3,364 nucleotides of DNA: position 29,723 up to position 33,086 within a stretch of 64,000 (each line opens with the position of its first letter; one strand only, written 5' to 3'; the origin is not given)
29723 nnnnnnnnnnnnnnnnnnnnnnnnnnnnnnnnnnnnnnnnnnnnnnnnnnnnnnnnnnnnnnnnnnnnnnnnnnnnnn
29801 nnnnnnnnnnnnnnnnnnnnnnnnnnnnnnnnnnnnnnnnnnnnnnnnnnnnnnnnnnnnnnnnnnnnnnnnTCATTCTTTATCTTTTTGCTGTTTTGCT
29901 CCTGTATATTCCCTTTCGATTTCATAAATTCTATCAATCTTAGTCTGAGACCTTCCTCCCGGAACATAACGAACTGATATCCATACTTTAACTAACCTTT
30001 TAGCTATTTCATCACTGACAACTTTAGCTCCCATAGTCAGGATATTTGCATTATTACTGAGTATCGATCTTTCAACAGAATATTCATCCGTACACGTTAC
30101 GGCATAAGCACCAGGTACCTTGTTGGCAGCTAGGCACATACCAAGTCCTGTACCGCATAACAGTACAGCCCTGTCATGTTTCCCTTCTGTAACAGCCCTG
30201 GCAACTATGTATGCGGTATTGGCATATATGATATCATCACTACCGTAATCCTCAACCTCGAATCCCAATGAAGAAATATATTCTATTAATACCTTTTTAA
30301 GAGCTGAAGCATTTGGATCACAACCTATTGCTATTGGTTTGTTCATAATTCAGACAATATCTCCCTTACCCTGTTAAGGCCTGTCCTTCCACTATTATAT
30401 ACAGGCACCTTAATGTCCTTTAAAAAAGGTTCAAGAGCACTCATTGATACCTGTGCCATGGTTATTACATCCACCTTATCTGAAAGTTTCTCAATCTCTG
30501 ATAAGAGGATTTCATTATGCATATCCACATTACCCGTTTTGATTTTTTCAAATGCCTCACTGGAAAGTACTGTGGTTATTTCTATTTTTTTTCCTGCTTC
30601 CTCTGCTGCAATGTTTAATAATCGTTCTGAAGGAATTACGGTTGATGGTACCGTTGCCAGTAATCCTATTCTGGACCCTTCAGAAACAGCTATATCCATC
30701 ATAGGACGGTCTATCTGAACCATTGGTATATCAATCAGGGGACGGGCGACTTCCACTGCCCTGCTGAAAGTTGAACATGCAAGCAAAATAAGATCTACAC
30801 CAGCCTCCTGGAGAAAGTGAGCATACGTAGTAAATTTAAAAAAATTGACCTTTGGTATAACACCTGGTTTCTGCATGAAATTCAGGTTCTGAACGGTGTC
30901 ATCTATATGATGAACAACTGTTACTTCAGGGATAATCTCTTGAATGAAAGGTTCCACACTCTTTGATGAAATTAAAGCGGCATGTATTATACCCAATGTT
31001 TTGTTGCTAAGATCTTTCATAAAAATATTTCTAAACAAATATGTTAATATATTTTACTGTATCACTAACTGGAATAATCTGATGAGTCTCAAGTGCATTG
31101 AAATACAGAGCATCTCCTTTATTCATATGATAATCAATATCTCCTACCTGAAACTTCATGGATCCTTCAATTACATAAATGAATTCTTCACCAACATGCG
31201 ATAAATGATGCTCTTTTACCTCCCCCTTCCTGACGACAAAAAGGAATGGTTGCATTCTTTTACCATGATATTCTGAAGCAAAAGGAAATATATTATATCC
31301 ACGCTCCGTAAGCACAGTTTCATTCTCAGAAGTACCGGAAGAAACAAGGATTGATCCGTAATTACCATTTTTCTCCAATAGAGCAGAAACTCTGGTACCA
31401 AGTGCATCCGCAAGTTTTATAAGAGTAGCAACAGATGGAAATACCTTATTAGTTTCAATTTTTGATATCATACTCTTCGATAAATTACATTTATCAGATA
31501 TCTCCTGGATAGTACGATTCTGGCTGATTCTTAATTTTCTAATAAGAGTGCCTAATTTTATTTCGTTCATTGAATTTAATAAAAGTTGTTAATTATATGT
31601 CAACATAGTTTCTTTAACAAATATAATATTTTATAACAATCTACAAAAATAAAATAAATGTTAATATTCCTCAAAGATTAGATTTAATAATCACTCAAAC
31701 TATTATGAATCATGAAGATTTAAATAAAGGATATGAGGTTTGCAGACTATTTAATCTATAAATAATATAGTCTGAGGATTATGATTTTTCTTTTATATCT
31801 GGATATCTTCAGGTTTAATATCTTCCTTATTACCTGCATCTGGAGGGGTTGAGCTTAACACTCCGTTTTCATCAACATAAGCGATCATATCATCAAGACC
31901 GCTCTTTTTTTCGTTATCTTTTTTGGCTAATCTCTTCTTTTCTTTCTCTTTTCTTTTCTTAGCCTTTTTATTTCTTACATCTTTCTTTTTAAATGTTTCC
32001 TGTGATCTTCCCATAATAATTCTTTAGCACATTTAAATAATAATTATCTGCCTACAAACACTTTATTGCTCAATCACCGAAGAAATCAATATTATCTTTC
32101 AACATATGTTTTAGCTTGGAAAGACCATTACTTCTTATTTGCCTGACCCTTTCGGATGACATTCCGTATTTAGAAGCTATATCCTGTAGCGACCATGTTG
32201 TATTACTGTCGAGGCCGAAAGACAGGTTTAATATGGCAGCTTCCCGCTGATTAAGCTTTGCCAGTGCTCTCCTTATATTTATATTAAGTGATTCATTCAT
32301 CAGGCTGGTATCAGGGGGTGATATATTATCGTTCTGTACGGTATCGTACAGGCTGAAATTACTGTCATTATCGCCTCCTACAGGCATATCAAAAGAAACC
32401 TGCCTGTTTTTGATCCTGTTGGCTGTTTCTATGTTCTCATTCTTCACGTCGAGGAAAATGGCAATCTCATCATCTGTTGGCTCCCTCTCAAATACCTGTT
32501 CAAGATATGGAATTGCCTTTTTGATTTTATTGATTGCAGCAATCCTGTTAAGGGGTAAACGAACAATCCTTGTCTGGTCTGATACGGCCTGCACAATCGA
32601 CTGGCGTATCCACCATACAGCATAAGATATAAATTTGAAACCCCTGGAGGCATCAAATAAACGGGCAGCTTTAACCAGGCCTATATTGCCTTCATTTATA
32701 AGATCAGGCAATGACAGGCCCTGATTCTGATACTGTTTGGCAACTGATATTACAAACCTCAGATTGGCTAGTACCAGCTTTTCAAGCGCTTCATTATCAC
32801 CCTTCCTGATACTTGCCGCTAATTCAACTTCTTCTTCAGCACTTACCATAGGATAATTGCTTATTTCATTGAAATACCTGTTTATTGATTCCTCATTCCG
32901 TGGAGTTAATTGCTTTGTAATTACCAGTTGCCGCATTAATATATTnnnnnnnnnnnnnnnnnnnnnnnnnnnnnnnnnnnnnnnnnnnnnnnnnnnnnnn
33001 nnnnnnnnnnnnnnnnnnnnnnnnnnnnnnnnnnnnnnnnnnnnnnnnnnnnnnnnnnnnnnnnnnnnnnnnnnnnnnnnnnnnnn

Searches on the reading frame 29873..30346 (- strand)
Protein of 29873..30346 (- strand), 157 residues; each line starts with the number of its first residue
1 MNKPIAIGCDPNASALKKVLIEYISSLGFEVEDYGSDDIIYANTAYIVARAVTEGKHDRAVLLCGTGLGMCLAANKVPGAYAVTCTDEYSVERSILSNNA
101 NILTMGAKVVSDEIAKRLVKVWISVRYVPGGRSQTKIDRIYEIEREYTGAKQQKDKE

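Call 80: search_protein_families(library=pfam, proteins=[window:29873-30346:-], max_evalue=0.00001)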
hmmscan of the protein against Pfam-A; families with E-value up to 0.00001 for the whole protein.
window:29873-30346:- (157 aa): 1 family
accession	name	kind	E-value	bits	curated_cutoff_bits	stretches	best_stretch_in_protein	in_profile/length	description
PF02502.23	LacAB_rpiB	-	2e-41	141.6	24.7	1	5-140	1-138/138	Ribose/Galactose Isomerase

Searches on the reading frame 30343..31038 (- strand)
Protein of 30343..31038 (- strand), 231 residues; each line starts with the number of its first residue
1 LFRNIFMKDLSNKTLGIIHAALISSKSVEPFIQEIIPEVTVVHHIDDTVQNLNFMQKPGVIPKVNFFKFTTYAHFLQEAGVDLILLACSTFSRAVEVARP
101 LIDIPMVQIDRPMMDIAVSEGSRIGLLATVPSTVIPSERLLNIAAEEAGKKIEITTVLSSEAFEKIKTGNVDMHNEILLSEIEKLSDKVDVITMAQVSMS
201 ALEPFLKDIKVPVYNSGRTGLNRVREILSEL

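Call 80: search_protein_families(library=pfam, proteins=[window:30343-31038:-], max_evalue=0.00001)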
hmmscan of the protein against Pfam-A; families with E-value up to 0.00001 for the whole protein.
window:30343-31038:- (231 aa): 1 family
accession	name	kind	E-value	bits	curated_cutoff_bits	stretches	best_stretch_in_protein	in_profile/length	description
PF01177.27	Asp_Glu_race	-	2e-14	54.3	31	1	76-220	63-207/211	Asp/Glu/Hydantoin racemase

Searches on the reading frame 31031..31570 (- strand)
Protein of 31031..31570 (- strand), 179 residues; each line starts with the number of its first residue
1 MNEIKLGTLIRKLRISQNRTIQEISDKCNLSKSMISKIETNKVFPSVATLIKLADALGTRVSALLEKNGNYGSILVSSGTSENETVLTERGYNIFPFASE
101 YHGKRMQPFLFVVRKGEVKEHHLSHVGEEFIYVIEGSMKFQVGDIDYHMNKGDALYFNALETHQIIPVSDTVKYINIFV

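Call 80: search_protein_families(library=pfam, proteins=[window:31031-31570:-], max_evalue=0.00001)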
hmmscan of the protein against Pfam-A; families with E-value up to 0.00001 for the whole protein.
window:31031-31570:- (179 aa): 4 families
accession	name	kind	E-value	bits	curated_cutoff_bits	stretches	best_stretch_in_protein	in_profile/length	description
PF07883.17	Cupin_2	-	5.3e-13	48.9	27.2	1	110-171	2-63/70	Cupin domain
PF01381.28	HTH_3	-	1.4e-12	47.9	23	1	10-61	1-52/55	Helix-turn-helix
PF13560.12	HTH_31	-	6.6e-08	33.2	27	1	6-59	2-56/64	Helix-turn-helix domain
PF12844.13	HTH_19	-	3.4e-07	30.5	30.2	1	7-68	1-62/64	Helix-turn-helix domain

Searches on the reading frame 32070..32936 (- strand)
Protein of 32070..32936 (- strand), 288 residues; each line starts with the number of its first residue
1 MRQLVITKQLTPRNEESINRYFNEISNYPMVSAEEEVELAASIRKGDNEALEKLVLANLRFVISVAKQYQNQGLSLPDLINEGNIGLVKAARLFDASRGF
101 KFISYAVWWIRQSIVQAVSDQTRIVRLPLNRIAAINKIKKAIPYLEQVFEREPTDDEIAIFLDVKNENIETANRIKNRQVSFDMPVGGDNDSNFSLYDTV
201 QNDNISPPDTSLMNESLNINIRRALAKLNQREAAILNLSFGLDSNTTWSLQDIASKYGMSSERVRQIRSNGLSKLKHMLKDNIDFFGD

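Call 80: search_protein_families(library=pfam, proteins=[window:32070-32936:-], max_evalue=0.00001)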
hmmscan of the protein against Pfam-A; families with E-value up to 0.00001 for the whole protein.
window:32070-32936:- (288 aa): 4 families
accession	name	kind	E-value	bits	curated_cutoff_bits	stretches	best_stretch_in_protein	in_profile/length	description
PF04542.20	Sigma70_r2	-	2.6e-17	62.8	24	1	54-123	1-70/71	Sigma-70 region 2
PF04539.22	Sigma70_r3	-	2.8e-15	56.6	25.3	1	134-204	2-71/78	Sigma-70 region 3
PF04545.22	Sigma70_r4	-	2.8e-14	52.8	24.1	1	224-277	1-50/50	Sigma-70, region 4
PF00140.25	Sigma70_r1_2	-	2.6e-10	40.5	22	1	17-48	2-33/34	Sigma-70 factor, region 1.2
